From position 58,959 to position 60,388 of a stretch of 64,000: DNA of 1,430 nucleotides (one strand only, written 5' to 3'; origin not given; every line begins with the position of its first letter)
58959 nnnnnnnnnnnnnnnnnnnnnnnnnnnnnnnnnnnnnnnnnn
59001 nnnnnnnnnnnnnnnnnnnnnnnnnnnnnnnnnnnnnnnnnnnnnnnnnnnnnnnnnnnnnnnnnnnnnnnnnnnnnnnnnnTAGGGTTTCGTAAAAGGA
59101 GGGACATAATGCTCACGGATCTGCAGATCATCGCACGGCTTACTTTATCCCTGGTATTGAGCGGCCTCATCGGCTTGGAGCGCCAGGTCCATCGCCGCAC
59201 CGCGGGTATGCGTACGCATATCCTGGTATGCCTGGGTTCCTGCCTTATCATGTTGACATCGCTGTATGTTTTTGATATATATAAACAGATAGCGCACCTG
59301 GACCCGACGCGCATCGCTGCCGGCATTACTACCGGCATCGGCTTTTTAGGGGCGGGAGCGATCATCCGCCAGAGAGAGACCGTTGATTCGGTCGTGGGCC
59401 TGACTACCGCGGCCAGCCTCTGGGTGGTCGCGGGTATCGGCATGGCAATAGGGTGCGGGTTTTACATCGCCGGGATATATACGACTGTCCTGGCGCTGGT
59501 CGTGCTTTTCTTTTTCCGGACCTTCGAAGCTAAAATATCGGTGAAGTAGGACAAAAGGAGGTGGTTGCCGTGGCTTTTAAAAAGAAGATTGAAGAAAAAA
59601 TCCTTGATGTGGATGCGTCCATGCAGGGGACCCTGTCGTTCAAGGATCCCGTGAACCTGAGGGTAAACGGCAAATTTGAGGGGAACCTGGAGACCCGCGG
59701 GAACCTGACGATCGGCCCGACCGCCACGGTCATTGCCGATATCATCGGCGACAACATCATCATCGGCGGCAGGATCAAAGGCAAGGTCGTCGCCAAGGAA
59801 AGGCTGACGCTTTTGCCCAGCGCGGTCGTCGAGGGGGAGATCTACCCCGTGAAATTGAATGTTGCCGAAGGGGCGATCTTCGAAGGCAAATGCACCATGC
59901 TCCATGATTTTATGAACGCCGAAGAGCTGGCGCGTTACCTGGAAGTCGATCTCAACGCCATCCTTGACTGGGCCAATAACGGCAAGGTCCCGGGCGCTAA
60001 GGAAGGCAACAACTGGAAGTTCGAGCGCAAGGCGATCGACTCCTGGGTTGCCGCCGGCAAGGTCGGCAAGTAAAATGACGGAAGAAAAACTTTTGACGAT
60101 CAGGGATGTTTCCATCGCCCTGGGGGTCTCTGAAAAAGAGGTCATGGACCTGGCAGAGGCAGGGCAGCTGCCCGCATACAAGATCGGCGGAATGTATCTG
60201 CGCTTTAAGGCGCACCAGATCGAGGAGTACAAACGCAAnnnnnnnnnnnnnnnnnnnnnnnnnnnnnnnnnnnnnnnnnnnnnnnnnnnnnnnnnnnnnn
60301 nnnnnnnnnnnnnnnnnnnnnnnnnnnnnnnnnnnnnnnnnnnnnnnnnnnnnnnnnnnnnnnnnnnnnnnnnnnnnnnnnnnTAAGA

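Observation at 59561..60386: Bactofilin fused to an excisionase-type HTH, followed by a second HTH_17 membrane protein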

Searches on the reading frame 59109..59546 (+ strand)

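Call 5: search_protein_families(library=pfam, proteins=[window:59109-59546:+], max_evalue=0.1)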
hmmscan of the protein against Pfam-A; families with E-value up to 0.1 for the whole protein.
window:59109-59546:+ (146 aa): 3 families
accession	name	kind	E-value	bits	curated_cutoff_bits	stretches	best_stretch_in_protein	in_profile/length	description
PF02308.21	MgtC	-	2.1e-41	141.5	31.4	1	11-140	1-119/121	MgtC family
PF20128.4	DUF6518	-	0.0065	16.4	25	1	31-134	61-166/204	Family of unknown function (DUF6518)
PF16927.11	HisKA_7TM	-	0.038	14.3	28.6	1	13-79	144-211/224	N-terminal 7TM region of histidine kinase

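Call 6: search_protein_families(library=ncbifam, proteins=[window:59109-59546:+], max_evalue=0.1)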
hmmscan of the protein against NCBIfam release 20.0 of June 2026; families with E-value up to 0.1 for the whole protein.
window:59109-59546:+ (146 aa): 3 families
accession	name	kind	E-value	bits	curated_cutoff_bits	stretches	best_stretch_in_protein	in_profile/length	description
NF007431.0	PRK09977.1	equivalog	3.7e-42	144.4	214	1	6-142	4-139/215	MgtC/SapB family protein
NF011912.0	PRK15385.1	equivalog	3.3e-22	78.9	255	1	7-138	10-131/231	MgtC family protein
NF038018.1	qmoC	equivalog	0.027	13.9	300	1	44-130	238-318/360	quinone-interacting membrane-bound oxidoreductase complex subunit QmoC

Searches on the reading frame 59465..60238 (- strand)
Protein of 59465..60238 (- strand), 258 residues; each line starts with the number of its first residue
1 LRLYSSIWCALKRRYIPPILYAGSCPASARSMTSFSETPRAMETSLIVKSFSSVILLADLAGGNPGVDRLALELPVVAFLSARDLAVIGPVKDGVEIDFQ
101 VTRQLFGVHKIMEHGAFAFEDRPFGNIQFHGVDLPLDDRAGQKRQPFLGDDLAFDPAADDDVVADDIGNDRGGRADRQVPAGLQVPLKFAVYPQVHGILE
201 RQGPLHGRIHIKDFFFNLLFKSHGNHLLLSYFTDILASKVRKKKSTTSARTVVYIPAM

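Call 76: search_protein_families(library=pfam, proteins=[window:59465-60238:-], max_evalue=0.01)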
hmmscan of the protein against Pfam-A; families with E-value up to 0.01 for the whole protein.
window:59465-60238:- (258 aa): 0 families
